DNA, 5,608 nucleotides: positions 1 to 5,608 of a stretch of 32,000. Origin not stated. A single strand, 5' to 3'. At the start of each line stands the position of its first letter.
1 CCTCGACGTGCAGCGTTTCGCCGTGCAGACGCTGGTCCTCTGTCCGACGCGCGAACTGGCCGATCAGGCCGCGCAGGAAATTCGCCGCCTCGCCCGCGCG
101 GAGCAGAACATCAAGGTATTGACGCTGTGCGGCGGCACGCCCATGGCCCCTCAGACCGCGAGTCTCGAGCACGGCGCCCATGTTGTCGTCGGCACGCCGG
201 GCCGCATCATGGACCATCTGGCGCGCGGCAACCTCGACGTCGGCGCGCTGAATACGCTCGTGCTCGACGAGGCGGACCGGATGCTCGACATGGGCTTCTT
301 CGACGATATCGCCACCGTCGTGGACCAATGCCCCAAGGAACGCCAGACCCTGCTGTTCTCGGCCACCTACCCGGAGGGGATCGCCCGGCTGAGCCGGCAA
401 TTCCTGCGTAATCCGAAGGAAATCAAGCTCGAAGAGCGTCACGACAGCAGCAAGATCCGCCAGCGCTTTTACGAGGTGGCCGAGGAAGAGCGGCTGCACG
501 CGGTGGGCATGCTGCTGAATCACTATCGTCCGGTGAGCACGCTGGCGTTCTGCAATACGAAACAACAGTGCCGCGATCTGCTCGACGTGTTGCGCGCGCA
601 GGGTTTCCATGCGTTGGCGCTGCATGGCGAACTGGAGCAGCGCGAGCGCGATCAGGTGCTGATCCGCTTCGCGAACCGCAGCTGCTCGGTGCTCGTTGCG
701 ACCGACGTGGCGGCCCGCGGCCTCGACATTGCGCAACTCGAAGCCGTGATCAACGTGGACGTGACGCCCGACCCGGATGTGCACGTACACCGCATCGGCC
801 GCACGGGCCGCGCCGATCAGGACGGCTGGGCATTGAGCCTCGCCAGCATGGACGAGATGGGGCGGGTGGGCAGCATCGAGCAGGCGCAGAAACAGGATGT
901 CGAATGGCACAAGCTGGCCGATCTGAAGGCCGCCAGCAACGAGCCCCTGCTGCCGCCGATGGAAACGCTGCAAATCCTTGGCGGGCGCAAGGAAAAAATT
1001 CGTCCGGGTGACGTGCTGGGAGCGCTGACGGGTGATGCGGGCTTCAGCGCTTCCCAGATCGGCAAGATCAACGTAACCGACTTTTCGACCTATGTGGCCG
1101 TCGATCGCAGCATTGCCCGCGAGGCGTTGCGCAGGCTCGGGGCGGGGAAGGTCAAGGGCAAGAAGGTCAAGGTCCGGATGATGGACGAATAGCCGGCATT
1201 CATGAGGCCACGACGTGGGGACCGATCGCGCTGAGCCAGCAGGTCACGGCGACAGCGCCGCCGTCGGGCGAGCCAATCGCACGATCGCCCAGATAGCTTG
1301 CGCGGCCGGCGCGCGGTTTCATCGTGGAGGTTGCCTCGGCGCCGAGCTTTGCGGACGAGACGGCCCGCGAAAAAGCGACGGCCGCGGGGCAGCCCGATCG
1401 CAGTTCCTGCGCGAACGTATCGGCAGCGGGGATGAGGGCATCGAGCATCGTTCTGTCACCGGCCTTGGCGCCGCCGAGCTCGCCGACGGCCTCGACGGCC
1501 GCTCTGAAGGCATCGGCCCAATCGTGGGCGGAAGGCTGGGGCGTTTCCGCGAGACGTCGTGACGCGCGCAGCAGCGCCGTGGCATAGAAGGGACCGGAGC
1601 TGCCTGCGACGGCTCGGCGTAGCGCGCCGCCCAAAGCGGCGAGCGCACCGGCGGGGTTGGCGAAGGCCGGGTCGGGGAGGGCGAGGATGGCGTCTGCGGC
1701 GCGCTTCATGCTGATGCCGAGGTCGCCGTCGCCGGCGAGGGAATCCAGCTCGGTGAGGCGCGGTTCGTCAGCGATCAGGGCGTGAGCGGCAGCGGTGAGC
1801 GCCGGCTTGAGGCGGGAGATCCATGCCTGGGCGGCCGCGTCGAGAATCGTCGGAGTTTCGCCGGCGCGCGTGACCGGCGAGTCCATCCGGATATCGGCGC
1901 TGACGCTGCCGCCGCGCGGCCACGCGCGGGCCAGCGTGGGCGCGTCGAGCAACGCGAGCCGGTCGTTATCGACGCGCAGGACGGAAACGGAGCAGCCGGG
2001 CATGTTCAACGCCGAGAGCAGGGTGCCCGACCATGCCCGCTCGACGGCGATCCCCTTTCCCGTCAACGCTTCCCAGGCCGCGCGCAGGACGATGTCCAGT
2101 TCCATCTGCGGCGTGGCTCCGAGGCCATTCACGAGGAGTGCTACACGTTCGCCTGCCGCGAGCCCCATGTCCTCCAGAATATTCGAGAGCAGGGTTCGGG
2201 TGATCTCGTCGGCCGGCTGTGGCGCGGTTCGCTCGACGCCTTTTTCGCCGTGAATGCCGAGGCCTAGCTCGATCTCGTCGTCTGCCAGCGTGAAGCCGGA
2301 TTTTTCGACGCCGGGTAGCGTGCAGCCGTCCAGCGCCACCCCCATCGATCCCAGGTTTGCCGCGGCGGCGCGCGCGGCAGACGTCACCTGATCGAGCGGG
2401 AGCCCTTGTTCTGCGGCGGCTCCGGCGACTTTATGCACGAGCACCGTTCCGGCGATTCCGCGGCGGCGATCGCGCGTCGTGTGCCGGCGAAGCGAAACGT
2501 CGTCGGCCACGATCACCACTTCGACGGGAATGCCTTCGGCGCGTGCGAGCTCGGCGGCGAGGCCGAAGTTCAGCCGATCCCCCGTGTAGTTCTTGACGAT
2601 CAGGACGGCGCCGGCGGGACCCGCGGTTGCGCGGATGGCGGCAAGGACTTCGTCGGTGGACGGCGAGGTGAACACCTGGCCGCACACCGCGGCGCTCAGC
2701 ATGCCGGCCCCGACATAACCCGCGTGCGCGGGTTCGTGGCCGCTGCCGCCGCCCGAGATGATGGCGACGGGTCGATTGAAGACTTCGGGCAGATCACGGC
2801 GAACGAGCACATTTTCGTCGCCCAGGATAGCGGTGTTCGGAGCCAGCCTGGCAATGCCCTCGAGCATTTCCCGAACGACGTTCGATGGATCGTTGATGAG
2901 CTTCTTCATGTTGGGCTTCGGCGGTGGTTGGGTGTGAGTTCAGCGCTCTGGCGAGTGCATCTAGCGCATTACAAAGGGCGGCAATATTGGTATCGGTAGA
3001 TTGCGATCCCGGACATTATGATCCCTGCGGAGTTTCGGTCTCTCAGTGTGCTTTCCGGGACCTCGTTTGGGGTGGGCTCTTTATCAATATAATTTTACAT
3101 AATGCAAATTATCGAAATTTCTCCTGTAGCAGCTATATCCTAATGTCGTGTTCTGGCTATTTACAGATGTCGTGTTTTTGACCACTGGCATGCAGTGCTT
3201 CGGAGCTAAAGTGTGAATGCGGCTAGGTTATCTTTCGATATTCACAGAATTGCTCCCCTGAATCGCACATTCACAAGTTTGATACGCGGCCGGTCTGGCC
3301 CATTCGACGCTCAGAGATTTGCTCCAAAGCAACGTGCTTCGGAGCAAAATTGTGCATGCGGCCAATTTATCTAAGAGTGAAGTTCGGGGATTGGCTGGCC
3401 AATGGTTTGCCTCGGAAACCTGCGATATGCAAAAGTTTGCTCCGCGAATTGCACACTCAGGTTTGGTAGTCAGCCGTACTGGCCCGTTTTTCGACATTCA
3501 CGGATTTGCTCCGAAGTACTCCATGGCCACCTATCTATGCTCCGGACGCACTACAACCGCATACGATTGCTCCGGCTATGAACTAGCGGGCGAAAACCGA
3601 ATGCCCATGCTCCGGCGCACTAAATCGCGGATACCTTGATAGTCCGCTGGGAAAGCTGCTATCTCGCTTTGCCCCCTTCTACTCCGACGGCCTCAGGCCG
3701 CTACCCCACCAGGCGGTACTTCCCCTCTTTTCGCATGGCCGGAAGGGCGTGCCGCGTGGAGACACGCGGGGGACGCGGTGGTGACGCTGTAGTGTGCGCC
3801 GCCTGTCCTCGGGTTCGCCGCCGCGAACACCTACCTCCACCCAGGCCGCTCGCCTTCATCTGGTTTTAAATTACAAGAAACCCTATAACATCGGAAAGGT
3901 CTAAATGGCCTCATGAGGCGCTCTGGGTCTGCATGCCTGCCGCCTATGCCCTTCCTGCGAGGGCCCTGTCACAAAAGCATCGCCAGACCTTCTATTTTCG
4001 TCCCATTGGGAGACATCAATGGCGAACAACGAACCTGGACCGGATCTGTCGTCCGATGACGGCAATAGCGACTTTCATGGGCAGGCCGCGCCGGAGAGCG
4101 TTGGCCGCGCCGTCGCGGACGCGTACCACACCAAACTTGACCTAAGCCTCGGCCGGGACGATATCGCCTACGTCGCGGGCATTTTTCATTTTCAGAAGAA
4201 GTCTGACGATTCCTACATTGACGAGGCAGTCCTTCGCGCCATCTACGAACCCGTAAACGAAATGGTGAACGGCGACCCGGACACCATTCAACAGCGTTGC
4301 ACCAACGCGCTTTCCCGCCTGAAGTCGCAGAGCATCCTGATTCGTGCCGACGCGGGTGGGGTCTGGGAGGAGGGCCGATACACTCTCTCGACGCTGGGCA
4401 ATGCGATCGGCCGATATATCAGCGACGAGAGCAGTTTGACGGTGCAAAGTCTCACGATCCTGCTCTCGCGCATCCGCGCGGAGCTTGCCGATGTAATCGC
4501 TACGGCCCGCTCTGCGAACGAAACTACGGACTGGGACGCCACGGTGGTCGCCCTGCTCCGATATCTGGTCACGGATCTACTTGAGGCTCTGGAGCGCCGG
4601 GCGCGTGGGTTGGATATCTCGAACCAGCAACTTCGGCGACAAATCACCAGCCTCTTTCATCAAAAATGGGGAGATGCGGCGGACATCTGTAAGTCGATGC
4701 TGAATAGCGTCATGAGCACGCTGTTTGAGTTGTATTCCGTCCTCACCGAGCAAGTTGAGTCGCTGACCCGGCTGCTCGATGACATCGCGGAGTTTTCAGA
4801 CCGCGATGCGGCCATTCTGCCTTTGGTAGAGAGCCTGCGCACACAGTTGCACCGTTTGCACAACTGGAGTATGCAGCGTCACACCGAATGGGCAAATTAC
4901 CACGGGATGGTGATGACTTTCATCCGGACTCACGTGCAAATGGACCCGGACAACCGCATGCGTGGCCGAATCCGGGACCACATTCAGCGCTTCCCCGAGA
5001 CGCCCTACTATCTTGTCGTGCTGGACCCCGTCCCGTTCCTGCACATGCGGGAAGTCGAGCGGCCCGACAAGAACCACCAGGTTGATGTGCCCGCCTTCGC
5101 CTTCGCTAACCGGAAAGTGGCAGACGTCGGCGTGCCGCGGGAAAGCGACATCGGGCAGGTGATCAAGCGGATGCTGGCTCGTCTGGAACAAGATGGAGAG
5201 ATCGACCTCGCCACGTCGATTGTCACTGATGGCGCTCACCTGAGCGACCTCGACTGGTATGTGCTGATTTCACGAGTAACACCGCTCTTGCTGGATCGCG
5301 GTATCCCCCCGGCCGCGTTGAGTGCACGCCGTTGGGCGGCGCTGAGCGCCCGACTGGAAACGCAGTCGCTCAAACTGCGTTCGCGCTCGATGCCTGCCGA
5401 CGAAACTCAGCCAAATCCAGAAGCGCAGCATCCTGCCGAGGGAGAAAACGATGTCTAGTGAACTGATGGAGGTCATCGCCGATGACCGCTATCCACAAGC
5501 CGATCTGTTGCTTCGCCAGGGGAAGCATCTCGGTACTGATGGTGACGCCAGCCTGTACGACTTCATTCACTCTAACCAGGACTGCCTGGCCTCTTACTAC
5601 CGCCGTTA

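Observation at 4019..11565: MukFEB-type condensin operon wired to a JetD/MksG Toprim protein: a Wadjet-class system that is unusually close to true MukBEF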

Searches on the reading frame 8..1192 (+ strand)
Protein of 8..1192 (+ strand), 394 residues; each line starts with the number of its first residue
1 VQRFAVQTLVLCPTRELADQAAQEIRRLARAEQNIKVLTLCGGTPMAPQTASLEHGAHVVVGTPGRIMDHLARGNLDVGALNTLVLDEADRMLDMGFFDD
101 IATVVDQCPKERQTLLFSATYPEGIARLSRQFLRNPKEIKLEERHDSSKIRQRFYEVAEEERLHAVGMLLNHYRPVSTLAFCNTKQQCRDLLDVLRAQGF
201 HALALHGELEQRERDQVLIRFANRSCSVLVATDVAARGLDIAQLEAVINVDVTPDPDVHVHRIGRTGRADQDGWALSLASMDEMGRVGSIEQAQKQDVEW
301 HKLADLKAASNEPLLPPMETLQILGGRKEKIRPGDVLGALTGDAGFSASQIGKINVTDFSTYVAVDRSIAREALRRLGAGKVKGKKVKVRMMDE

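Call 50: search_protein_families(library=pfam, proteins=[window:8-1192:+], max_evalue=0.001)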
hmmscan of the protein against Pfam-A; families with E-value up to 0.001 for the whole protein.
window:8-1192:+ (394 aa): 3 families
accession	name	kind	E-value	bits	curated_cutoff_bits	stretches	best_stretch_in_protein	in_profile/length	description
PF00270.35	DEAD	-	8.8e-31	107.3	26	1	6-126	46-165/167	DEAD/DEAH box helicase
PF00271.37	Helicase_C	-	3.1e-29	101.9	23.5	1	168-269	8-109/110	Helicase conserved C-terminal domain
PF03880.21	DbpA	-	6.9e-23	80.9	25.6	1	320-390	1-71/72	DbpA RNA binding domain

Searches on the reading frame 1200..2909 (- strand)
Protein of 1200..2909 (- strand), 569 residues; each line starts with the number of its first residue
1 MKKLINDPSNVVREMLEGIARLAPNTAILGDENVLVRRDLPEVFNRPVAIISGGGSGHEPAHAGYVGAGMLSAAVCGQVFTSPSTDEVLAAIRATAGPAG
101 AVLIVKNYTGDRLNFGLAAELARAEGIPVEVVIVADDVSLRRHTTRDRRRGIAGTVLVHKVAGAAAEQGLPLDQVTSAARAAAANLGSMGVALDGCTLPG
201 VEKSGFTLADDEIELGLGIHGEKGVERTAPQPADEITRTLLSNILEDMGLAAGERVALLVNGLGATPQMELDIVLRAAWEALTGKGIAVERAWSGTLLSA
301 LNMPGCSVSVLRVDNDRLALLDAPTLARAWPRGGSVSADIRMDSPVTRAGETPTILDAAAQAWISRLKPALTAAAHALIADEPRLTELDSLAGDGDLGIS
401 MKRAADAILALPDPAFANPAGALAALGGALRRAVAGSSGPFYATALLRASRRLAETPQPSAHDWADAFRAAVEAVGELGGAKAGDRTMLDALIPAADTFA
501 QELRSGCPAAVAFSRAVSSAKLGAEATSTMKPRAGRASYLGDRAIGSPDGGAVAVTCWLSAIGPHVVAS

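Call 50: search_protein_families(library=pfam, proteins=[window:1200-2909:-], max_evalue=0.001)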
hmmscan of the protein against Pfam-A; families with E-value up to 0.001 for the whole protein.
window:1200-2909:- (569 aa): 2 families
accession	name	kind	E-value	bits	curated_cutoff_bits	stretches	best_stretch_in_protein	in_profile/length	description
PF02733.22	Dak1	-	7.9e-119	396.6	31.4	1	17-327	1-311/313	Dak1 domain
PF02734.22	Dak2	-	1.2e-42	146.2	27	1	392-562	2-172/174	DAK2 domain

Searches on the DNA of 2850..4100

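Call 79: search_rna_families(source=window, start=2850, end=4100, threshold=evalue, max_evalue=1)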
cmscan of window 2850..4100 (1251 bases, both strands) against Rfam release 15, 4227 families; matches with E-value up to 1: 3.
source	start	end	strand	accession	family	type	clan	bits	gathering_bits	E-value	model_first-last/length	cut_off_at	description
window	3682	3729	-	RF02040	HOTTIP_1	Gene; lncRNA;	-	19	50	0.24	1-57/57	no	HOXA transcript at the distal tip, conserved region 1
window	3317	3348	-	RF04252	mir-8186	Gene; miRNA;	-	18.2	80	0.94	1-61/61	no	mir-8186 microRNA precursor family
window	3984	4012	-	RF01100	PK-BYV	Cis-reg;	-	17.7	50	0.86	1-40/40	no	3'-terminal pseudoknot in BYV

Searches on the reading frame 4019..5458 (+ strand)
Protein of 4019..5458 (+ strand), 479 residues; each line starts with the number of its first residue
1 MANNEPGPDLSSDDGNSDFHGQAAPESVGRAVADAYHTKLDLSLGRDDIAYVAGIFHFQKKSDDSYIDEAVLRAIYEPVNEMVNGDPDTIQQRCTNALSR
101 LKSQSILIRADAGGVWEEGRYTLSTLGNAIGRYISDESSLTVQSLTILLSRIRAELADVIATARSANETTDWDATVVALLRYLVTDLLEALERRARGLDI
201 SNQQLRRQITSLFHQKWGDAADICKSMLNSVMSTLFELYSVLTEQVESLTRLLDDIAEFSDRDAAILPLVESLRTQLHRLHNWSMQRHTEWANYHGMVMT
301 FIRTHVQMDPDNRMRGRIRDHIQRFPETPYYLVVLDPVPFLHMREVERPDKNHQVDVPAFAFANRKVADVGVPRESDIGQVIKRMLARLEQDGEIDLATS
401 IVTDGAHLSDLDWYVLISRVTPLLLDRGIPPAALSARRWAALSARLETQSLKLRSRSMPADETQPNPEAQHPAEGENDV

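Call 3: search_protein_families(library=pfam, proteins=[window:4019-5458:+], max_evalue=0.01)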
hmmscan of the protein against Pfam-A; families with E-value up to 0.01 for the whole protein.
window:4019-5458:+ (479 aa): 4 families
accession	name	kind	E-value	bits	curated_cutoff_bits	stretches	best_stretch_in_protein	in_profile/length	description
PF17192.9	MukF_M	-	5.2e-18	65.8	25.2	1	145-295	5-158/161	MukF middle domain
PF03882.20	KicB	-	3e-07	31.1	22.1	1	31-133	9-111/115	MukF winged-helix domain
PF17193.9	MukF_C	-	0.00018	22.2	27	1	301-398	2-97/158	MukF C-terminal domain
PF04513.17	Baculo_PEP_C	-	0.0032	17.9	38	0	145-261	18-119/140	Baculovirus polyhedron envelope protein, PEP, C terminus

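Call 4: search_protein_families(library=padloc, proteins=[window:4019-5458:+], max_evalue=0.01)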
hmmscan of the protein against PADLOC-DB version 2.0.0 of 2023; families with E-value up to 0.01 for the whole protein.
window:4019-5458:+ (479 aa): 0 families

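Call 5: search_protein_families(library=ncbifam, proteins=[window:4019-5458:+], max_evalue=0.01)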
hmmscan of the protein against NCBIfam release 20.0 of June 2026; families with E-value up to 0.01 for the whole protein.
window:4019-5458:+ (479 aa): 2 families
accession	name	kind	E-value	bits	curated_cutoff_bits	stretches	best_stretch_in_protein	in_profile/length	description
NF003615.0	PRK05260.1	equivalog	2.9e-55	188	407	1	26-355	6-338/440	chromosome partition protein MukF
NF010440.0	PRK13866.1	equivalog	0.002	17.3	522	0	377-448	162-234/336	plasmid partitioning protein RepB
